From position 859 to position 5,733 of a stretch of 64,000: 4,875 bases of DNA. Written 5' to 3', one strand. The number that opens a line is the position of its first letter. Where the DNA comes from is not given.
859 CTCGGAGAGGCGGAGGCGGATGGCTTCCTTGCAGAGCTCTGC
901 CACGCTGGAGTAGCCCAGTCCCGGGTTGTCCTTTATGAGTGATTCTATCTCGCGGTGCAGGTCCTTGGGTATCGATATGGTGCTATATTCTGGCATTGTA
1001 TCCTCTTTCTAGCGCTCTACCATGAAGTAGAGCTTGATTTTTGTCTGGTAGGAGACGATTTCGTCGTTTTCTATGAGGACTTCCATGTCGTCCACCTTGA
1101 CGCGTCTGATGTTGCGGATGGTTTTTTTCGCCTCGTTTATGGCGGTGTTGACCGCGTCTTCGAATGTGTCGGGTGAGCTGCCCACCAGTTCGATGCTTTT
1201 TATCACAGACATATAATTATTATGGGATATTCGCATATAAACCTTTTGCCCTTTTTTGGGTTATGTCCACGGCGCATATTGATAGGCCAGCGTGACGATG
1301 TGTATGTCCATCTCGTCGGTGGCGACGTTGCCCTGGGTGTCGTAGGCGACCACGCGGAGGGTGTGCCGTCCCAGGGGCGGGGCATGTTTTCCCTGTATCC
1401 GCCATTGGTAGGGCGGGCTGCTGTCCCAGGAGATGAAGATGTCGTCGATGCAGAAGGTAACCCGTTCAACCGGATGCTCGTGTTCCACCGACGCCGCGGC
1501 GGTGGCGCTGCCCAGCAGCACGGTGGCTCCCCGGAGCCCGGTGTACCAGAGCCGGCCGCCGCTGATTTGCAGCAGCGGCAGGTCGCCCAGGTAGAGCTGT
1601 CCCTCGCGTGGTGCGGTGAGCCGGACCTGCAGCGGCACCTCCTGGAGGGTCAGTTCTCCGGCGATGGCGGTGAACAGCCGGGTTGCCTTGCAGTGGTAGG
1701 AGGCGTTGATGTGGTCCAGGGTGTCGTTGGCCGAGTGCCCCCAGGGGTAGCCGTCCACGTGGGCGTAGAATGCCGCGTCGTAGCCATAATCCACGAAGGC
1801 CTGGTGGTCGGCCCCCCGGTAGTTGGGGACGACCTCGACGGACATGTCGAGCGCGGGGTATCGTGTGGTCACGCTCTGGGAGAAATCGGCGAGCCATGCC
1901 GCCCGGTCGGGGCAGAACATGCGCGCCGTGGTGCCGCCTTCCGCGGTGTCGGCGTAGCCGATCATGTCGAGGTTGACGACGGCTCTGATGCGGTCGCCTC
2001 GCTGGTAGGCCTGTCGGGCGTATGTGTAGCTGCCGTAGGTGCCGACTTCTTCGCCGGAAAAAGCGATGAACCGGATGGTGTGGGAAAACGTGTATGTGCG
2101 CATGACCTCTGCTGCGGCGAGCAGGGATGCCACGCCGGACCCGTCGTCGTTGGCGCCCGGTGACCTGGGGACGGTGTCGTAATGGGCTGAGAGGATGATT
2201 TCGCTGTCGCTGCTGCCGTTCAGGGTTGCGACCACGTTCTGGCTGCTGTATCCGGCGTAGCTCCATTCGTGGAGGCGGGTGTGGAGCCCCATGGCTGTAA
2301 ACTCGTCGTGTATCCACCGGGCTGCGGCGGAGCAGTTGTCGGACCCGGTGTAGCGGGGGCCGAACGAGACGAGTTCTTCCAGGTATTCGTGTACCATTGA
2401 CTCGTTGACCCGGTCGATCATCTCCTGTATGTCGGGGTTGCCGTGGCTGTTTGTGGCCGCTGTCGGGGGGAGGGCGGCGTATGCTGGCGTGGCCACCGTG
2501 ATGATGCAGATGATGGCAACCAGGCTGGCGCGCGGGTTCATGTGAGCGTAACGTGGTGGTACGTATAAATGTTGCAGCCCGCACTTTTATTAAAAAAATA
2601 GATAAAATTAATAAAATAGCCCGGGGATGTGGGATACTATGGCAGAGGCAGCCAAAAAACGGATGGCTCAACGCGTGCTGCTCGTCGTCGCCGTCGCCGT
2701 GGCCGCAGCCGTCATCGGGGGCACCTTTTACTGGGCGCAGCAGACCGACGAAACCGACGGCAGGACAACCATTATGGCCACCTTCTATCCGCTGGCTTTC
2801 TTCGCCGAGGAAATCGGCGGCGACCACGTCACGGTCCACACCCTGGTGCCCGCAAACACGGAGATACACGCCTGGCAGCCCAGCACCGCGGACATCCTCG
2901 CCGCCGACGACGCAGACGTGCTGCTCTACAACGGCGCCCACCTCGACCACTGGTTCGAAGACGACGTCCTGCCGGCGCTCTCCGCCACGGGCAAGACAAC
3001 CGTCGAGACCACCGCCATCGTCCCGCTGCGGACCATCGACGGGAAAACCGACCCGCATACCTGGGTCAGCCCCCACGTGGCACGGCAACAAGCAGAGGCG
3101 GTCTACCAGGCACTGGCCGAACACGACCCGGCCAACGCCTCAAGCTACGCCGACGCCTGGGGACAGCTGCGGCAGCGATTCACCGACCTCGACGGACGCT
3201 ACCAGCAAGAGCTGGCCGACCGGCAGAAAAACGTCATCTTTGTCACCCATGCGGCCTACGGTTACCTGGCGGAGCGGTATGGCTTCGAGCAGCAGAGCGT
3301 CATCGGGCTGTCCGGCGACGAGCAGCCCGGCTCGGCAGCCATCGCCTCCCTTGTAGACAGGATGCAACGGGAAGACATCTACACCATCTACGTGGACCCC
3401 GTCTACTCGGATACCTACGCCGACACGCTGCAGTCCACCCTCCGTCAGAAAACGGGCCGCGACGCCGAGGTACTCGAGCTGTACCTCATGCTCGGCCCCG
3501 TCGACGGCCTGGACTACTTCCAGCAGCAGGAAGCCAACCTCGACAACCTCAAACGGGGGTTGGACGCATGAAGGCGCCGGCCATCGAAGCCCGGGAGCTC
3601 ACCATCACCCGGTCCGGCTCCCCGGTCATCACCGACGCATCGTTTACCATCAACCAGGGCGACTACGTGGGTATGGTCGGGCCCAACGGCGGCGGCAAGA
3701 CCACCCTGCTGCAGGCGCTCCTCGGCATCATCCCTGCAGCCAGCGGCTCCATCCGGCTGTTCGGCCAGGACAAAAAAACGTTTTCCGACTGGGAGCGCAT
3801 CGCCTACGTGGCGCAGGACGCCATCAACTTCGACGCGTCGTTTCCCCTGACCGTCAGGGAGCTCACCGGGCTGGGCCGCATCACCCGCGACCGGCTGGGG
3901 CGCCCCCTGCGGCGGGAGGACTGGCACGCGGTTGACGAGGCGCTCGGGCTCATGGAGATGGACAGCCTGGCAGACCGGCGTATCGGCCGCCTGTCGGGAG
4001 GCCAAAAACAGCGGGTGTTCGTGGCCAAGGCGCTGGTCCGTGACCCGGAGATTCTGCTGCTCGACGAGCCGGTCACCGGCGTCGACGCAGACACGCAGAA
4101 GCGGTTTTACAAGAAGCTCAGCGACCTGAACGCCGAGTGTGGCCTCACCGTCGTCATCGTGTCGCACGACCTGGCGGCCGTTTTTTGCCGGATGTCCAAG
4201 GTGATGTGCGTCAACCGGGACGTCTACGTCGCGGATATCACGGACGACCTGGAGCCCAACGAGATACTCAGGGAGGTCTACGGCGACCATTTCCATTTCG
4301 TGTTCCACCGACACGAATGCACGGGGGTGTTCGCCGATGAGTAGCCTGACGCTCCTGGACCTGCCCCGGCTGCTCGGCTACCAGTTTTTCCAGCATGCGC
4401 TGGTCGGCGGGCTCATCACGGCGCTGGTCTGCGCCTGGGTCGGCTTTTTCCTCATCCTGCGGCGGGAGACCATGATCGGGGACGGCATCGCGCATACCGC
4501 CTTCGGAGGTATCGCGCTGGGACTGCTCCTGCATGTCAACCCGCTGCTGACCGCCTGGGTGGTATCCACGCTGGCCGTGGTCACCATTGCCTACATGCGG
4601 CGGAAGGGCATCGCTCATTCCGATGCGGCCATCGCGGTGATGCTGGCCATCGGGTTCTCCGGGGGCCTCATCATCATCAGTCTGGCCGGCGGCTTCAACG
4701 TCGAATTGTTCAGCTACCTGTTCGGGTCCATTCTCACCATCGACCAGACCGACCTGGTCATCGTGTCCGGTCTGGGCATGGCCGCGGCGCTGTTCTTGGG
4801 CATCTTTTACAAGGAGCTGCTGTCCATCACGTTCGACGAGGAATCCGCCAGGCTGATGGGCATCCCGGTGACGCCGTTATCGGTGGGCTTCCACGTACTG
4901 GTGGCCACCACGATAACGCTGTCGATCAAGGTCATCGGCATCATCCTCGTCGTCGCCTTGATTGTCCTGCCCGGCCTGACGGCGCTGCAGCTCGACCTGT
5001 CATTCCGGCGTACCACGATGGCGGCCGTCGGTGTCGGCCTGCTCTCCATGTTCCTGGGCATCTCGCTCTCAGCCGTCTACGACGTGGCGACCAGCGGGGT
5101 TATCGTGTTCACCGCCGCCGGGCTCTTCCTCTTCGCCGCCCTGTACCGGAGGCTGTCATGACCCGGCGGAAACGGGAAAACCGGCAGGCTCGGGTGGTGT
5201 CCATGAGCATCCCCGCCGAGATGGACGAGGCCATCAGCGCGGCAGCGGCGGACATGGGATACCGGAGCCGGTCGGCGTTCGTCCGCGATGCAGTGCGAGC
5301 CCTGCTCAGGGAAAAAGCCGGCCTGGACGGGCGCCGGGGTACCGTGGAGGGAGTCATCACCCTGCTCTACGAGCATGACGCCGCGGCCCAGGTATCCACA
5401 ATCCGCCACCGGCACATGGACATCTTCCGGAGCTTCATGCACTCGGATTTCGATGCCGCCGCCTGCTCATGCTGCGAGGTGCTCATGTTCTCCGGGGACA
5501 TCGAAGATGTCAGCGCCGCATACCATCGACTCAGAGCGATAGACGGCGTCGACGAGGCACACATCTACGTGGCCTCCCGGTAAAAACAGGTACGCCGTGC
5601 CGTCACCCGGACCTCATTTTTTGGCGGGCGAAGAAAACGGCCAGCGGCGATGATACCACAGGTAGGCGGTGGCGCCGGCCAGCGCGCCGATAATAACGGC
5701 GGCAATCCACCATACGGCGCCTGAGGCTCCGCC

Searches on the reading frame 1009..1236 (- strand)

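Call 93: search_protein_families(library=pfam, proteins=[window:1009-1236:-], max_evalue=0.001)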
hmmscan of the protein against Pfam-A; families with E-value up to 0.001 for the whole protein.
window:1009-1236:- (75 aa): 1 family
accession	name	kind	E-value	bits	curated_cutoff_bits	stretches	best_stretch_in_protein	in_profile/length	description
PF07311.17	Dodecin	-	9e-23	80.8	22.5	1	11-74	1-64/64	Dodecin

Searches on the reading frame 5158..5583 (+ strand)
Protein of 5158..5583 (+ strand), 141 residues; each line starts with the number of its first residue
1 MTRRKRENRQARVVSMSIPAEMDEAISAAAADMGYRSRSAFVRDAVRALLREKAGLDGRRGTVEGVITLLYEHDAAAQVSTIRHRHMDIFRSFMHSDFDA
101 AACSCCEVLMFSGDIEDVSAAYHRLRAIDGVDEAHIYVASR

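Call 25: search_protein_families(library=pfam, proteins=[window:5158-5583:+], max_evalue=0.01)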
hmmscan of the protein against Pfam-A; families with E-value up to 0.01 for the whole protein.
window:5158-5583:+ (141 aa): 2 families
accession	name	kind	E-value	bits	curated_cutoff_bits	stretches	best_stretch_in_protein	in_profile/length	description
PF08753.17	NikR_C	-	6.5e-11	42.7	22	1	65-136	2-74/77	NikR C terminal nickel binding domain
PF01402.27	RHH_1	-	2.9e-08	33.8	20.5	1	14-51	2-38/39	Ribbon-helix-helix protein, copG family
